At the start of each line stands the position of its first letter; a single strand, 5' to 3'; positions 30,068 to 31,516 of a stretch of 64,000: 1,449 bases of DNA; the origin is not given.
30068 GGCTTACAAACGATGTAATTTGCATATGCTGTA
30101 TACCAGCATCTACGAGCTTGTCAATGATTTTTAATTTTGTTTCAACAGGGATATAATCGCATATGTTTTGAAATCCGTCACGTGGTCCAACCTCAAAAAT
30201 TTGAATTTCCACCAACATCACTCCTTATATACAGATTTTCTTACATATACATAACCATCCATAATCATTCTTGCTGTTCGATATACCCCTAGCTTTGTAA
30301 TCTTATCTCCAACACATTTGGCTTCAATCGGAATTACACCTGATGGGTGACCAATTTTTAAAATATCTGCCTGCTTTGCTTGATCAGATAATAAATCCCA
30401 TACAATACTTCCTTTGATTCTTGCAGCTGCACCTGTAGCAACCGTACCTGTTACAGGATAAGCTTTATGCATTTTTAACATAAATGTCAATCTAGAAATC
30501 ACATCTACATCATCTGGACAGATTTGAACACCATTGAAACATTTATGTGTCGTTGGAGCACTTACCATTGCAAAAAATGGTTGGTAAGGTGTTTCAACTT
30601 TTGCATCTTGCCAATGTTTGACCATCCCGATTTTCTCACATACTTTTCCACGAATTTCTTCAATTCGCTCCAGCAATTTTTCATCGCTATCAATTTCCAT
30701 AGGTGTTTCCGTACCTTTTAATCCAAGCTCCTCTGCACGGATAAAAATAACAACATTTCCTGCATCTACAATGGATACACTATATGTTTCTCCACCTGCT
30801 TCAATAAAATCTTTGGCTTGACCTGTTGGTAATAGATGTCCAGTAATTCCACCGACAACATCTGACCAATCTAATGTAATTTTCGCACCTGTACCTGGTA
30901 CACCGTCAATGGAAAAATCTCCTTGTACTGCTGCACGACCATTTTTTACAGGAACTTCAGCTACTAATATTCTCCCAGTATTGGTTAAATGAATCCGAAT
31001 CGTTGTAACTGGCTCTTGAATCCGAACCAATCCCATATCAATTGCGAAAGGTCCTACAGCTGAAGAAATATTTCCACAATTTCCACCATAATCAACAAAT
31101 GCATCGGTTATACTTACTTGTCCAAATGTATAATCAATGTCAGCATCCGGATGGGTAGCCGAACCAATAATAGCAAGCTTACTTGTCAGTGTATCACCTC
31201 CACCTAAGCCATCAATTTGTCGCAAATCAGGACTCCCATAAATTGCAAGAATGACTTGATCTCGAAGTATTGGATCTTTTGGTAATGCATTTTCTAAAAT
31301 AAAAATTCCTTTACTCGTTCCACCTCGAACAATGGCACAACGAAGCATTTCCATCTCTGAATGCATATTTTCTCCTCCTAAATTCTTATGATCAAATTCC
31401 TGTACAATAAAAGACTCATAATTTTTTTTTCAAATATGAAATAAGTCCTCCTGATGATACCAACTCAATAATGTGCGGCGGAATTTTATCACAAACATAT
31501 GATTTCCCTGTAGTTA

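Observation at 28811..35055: Orphan operon predicted to encode a non-canonical, late-CoA-activation itaconate/citraconate catabolic pathway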

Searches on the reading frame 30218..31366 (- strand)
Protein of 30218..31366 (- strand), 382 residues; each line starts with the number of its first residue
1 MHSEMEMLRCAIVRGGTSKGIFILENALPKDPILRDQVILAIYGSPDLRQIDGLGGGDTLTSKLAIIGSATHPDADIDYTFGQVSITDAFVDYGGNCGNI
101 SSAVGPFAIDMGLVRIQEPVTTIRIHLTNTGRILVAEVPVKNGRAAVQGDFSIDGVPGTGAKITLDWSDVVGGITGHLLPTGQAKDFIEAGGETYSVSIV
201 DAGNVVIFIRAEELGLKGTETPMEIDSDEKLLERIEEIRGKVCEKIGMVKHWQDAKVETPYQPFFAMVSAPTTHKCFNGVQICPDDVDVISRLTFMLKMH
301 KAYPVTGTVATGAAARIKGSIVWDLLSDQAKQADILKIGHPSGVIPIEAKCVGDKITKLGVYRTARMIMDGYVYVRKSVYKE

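Call 3: search_protein_families(library=pfam, proteins=[window:30218-31366:-])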
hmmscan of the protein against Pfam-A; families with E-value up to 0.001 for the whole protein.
window:30218-31366:- (382 aa): 2 families
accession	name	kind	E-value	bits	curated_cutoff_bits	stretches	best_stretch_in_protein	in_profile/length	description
PF04303.18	PrpF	-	2.4e-114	382.6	27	1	8-375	4-370/371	PrpF protein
PF05544.16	Pro_racemase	-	0.00071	19.2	27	0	64-134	56-119/325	Proline racemase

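Call 4: search_protein_families(library=ncbifam, proteins=[window:30218-31366:-])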
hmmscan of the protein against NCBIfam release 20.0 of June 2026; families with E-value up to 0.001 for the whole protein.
window:30218-31366:- (382 aa): 2 families
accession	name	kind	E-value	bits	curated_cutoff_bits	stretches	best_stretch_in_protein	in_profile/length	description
NF033377.1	OMA_tautomer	equivalog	5.4e-101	338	440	1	13-375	1-348/349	4-oxalomesaconate tautomerase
TIGR02334.1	prpF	equivalog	2.1e-75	254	440.55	1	11-378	9-388/390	2-methylaconitate cis-trans isomerase PrpF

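Call 7: find_encoding_contigs(protein=window:30218-31366:-, flank=10000, max_places=6)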
Protein window:30218-31366:- (382 aa): 22 contigs read that carry it; 6 places shown.
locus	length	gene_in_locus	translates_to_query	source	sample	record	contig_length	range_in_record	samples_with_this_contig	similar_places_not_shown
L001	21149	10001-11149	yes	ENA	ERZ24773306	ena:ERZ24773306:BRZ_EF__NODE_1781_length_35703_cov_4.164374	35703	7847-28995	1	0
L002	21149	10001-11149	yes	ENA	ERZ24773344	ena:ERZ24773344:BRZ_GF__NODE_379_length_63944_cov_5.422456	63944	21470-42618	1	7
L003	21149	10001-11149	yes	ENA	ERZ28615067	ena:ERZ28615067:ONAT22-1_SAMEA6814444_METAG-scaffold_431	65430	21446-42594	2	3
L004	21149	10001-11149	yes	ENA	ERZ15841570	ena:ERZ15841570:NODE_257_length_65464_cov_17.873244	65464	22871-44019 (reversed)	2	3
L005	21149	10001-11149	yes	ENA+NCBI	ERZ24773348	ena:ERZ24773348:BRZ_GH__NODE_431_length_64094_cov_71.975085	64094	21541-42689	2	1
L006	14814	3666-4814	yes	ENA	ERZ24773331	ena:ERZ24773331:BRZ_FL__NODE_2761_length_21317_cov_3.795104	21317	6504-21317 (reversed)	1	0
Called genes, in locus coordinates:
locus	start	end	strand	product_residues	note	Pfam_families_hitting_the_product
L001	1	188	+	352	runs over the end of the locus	PF00155:Aminotran_1_2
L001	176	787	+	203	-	PF00475:IGPD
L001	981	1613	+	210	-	PF00117:GATase, PF01174:SNO, PF07685:GATase_3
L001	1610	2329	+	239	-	PF00977:His_biosynth, PF01207:Dus (faint), PF03060:NMO (faint), PF13714:PEP_mutase (faint)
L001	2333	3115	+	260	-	PF00977:His_biosynth, PF01207:Dus (faint)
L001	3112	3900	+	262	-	PF01502:PRA-CH, PF01503:PRA-PH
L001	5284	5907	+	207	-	PF01161:PBP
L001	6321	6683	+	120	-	PF01638:HxlR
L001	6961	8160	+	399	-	PF02515:CoA_transf_3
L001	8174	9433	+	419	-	PF00330:Aconitase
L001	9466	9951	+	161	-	PF00694:Aconitase_C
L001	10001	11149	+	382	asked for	PF04303:PrpF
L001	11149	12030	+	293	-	PF00682:HMGL-like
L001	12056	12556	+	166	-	PF01161:PBP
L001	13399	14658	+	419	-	PF00089:Trypsin, PF13365:Trypsin_2 (weak), PF14200:RicinB_lectin_2, PF00652:Ricin_B_lectin (faint), PF14200:RicinB_lectin_2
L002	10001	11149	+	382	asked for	PF04303:PrpF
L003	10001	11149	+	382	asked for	PF04303:PrpF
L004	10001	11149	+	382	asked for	PF04303:PrpF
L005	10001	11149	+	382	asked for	PF04303:PrpF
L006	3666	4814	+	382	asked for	PF04303:PrpF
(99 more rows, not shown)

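Call 9: search_solved_structures(query=window:30218-31366:-, max_evalue=0.001, show_alignments=2)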
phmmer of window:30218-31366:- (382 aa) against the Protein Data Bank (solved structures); distinct sequences matched with E-value up to 0.001: 8.
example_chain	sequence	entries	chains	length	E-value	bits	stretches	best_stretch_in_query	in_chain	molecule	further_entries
3g7k_A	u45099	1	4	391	8.2e-121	406.6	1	6-378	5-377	3-methylitaconate isomerase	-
2pvz_A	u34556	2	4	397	2.8e-68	233.7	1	10-377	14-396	PrpF methylaconitate isomerase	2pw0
5k87_A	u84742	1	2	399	1e-67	231.9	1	10-377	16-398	2-methyl-aconitate isomerase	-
2h9f_A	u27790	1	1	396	1.9e-66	227.7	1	9-375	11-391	Hypothetical protein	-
6otv_A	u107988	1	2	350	1.5e-61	211.6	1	6-375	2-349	Putative isomerase YbhH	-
6p3j_A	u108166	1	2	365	1.2e-56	195.4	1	5-376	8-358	(4E)-oxalomesaconate Delta-isomerase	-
6p3h_A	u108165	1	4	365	8.6e-56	192.6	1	5-376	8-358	(4E)-oxalomesaconate Delta-isomerase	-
6p3k_A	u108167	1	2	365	3.6e-55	190.6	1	5-376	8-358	(4E)-oxalomesaconate Delta-isomerase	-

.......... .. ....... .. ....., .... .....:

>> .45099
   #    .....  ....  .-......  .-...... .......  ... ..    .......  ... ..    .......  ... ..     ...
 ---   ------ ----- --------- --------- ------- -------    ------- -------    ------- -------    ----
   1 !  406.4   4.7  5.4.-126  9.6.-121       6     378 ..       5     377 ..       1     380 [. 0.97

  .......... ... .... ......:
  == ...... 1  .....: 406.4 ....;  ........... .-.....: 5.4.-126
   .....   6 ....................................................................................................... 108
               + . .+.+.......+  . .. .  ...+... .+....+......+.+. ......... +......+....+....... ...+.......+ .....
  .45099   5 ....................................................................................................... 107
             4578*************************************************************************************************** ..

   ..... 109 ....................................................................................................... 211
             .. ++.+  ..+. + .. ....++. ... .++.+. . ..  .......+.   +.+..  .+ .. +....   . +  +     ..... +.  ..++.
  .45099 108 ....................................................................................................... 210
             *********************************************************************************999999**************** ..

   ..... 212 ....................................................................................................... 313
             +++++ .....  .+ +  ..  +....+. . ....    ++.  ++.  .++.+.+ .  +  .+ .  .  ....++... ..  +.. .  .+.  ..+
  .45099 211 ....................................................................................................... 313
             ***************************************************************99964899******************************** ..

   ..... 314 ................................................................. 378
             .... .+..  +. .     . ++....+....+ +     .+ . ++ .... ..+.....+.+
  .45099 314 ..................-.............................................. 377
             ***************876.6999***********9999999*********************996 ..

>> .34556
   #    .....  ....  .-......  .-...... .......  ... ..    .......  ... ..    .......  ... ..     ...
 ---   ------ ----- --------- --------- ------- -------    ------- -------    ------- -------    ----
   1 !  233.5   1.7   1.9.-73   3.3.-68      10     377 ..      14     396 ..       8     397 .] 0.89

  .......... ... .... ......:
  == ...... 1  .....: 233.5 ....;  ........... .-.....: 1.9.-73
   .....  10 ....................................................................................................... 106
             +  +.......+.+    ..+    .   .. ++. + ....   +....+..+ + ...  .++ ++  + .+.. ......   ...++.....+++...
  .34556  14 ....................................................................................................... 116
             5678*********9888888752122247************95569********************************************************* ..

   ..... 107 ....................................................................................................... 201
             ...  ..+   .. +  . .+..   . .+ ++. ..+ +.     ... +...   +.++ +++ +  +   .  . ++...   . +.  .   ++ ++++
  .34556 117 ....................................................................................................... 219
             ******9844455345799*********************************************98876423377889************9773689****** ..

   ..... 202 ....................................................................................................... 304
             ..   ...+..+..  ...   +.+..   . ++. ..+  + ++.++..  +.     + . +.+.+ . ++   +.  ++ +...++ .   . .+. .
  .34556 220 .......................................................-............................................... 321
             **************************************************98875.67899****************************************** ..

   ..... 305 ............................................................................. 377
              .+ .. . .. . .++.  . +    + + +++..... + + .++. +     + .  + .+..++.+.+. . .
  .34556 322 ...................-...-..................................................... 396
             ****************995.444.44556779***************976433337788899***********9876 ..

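Call 12: find_homologous_proteins(query=window:30218-31366:-, max_evalue=1e-30)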
Query window:30218-31366:- (382 aa): 7979 proteins with E <= 1e-30 among 8000 candidates; the best 120 are listed.
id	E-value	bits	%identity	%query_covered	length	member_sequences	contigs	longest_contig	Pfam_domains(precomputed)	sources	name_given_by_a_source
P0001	8.6e-250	846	99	100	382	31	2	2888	PF04303.19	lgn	-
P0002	4.6e-197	672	77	99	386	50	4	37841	PF04303.19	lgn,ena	-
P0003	3.0e-196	670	76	100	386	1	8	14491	PF04303.19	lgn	-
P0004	3.6e-196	670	76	100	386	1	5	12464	PF04303.19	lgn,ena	-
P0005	4.0e-196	669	76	100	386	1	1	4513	PF04303.19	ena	-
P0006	6.0e-196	669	77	99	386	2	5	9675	PF04303.19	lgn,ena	-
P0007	7.8e-196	668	76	100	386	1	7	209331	PF04303.19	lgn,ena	-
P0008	9.6e-196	668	76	100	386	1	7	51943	PF04303.19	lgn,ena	-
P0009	9.7e-196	668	76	100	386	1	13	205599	PF04303.19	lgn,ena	-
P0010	9.7e-196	668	76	100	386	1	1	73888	PF04303.19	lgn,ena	-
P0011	1.2e-195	668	76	100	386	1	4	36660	PF04303.19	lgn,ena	-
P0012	1.5e-195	668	77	99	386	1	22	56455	PF04303.19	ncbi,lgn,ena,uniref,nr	ncbi:2-methylaconitate cis-trans isomerase PrpF family protein [uncultured Pseudoflavonifractor sp.]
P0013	1.5e-195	668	76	100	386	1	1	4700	PF04303.19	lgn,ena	-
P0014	2.0e-195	667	76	99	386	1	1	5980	PF04303.19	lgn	-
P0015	2.3e-195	667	76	100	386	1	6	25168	PF04303.19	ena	-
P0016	5.2e-195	666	76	100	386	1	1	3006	PF04303.19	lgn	-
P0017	5.3e-195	666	77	99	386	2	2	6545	PF04303.19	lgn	-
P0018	5.8e-195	666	76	99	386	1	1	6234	PF04303.19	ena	-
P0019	6.8e-195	665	76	100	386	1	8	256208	PF04303.19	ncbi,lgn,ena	-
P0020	1.0e-194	665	76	100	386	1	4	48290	PF04303.19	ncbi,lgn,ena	-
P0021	1.1e-194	665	77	99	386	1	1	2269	PF04303.19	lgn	-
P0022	1.4e-194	664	76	100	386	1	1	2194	PF04303.19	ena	-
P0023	1.4e-194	664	76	100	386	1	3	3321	PF04303.19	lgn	-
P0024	2.0e-194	664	76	99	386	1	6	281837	PF04303.19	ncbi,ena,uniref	ncbi:PrpF domain-containing protein [Pseudoflavonifractor sp. CLA-AP-H29]|uniref:PrpF domain-contain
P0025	2.1e-194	664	76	99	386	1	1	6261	PF04303.19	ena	-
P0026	4.4e-194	663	76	100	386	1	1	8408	PF04303.19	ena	-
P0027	8.4e-194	662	76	99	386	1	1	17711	PF04303.19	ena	-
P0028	1.0e-193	661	76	100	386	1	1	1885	PF04303.19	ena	-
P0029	1.7e-193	661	76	100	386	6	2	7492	PF04303.19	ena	-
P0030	2.0e-193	660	75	100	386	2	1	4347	PF04303.19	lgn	-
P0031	4.9e-193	659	76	99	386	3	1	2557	PF04303.19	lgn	-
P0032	9.7e-191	652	74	100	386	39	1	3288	PF04303.19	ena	-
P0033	5.5e-190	649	74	99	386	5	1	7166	PF04303.19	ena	-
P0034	7.7e-189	645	73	100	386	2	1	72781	PF04303.19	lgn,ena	-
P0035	4.2e-186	636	74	100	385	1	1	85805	PF04303.19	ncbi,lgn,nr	ncbi:MAG: 3-methylitaconate isomerase [Clostridium sp.]|nr:3-methylitaconate isomerase [Clostridium 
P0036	3.7e-185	633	71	100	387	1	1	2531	PF04303.19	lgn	-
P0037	9.4e-184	629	72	100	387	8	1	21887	PF04303.19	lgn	-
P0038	1.1e-183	628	73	100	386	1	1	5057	PF04303.19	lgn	-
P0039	1.9e-183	628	73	100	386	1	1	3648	PF04303.19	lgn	-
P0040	2.7e-183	627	71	100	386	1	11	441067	PF04303.19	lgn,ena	-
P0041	3.0e-182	624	73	99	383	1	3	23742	PF04303.19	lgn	-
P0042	1.3e-181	622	70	100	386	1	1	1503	PF04303.19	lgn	-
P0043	1.8e-181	621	70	100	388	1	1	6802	PF04303.19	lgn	-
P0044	4.5e-181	620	71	100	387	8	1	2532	PF04303.19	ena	-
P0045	8.5e-181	619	70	100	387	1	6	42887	PF04303.19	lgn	-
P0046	9.2e-181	619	70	100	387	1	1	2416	PF04303.19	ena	-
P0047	9.3e-181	619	72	100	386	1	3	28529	PF04303.19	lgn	-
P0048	2.2e-180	618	71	99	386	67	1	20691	PF04303.19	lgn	-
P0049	2.3e-180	618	71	99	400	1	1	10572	PF04303.19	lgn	-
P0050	4.7e-180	617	70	100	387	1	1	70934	PF04303.19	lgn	-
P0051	6.6e-180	616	71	99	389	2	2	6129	PF04303.19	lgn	-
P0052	7.2e-180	616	71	99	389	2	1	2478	PF04303.19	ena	-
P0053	8.2e-180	616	70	100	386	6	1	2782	PF04303.19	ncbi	ncbi:MAG: PrpF domain-containing protein [Eubacterium sp.]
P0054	2.1e-179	614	70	100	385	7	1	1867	PF04303.19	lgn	-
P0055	4.3e-179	613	72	100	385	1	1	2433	PF04303.19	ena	-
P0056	1.4e-178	612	70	100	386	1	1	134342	PF04303.19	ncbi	-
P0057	2.2e-178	611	74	96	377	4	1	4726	PF04303.19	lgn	-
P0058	6.7e-178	609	69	100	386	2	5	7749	PF04303.19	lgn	-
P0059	8.4e-178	609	70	99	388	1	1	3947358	PF04303.19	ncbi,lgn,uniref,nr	ncbi:2-methylaconitate cis-trans isomerase PrpF family protein [Caproicibacter fermentans]|uniref:3-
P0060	1.5e-177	608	70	99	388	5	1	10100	PF04303.19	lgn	-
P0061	7.7e-177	606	68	100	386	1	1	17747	PF04303.19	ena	-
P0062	1.0e-176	605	71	99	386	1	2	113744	PF04303.19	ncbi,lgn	-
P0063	7.9e-176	603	68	100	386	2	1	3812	PF04303.19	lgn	-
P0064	1.3e-174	599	70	99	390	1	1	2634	PF04303.19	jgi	-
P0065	6.0e-174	596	69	99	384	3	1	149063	PF04303.19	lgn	-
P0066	7.3e-173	593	73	91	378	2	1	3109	PF04303.19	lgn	-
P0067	3.9e-171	587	69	99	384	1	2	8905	PF04303.19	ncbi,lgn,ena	-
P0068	6.5e-170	583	69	97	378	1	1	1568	PF04303.19,PF05544.17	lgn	-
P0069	1.8e-168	578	69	98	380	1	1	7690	PF04303.19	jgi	jgi:2-methylaconitate cis-trans-isomerase PrpF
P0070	7.5e-168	576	69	99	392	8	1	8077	PF04303.19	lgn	-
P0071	2.0e-167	575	66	99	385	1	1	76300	PF04303.19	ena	-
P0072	3.4e-167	574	66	97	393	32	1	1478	PF04303.19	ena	-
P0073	3.4e-167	574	66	100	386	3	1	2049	PF04303.19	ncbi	-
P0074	4.0e-167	574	66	98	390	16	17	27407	PF04303.19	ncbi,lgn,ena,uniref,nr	ncbi:PrpF domain-containing protein [uncultured Cetobacterium sp.]|uniref:2-methylaconitate cis-tran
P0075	4.9e-167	574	65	100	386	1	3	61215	PF04303.19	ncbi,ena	-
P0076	4.8e-166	570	65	99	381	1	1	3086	PF04303.19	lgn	-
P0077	6.6e-166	570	66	100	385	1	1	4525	PF04303.19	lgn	-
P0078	7.8e-166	570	68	99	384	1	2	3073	PF04303.19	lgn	-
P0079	8.4e-166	570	65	100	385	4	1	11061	PF04303.19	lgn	-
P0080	3.2e-165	568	65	100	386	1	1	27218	PF04303.19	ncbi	ncbi:MAG: 2-methylaconitate cis-trans isomerase PrpF family protein [Fusobacteriaceae bacterium]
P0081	4.6e-165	567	66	100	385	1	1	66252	PF04303.19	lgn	-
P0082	9.7e-165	566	66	99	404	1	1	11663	PF04303.19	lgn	-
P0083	1.2e-164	566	65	100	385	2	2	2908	PF04303.19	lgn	-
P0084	1.2e-164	566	65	100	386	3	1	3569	PF04303.19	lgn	-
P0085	1.5e-164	565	66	100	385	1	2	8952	PF04303.19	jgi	jgi:2-methylaconitate cis-trans-isomerase PrpF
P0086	1.8e-164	565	64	98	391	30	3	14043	PF04303.19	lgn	-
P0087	3.4e-164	564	65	98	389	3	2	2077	PF04303.19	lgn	-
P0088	1.5e-163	562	66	99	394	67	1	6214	PF04303.19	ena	-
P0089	1.6e-163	562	65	100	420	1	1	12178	PF04303.19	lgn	-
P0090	1.9e-163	562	66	99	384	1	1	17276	PF04303.19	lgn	-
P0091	3.2e-163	561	66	100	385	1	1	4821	PF04303.19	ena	-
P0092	4.2e-163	561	63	99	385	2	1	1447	PF04303.19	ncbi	-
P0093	6.8e-163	560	65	100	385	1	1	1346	PF04303.19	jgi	jgi:hypothetical protein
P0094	1.6e-162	559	65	100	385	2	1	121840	PF04303.19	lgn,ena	-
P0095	1.8e-162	559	66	100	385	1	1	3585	PF04303.19,PF05544.17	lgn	-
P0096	2.1e-162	558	65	100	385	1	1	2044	PF04303.19,PF05544.17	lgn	-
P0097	3.5e-162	558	64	98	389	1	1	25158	PF04303.19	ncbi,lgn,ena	-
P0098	5.4e-162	557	65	99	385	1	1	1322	PF04303.19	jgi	jgi:2-methylaconitate cis-trans-isomerase PrpF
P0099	5.4e-162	557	66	99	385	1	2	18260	PF04303.19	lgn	-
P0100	6.6e-162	557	66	99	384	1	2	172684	PF04303.19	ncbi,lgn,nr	ncbi:MAG: PrpF domain-containing protein [Negativicutes bacterium]|nr:PrpF domain-containing protein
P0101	6.6e-162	557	65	100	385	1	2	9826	PF04303.19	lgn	-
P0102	7.2e-162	557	65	99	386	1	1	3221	PF04303.19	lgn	-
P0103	1.1e-161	556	65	100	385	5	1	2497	PF04303.19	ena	-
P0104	1.1e-161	556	63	99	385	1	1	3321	PF04303.19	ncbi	ncbi:MAG: PrpF domain-containing protein [Oscillospiraceae bacterium]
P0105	1.3e-161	556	64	100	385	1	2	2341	PF04303.19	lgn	-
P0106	1.3e-161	556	64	100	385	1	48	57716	PF04303.19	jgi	jgi:2-methylaconitate cis-trans-isomerase PrpF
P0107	1.5e-161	556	64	100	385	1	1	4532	PF04303.19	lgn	-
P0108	2.0e-161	555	65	100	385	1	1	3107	PF04303.19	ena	-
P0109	2.9e-161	555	65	99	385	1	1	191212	PF04303.19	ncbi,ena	-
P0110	3.2e-161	555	64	100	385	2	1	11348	PF04303.19,PF05544.17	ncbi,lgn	ncbi:MAG: 2-methylaconitate cis-trans isomerase PrpF family protein [Candidatus Methylomirabilales b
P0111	3.5e-161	554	64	99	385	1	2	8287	PF04303.19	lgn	-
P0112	3.6e-161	554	64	99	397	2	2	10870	PF04303.19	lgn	-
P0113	3.9e-161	554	64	99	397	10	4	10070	PF04303.19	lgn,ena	-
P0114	4.5e-161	554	66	99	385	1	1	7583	PF04303.19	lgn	-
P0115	4.6e-161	554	65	99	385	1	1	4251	PF04303.19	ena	-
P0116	5.3e-161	554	66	99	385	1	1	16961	PF04303.19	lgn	-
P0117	7.0e-161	553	64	99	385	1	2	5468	PF04303.19,PF05544.17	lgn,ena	-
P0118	8.7e-161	553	66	99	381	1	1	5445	PF04303.19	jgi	jgi:hypothetical protein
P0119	1.1e-160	553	64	100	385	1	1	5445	PF04303.19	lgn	-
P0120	1.2e-160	553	62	100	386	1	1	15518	PF04303.19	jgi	-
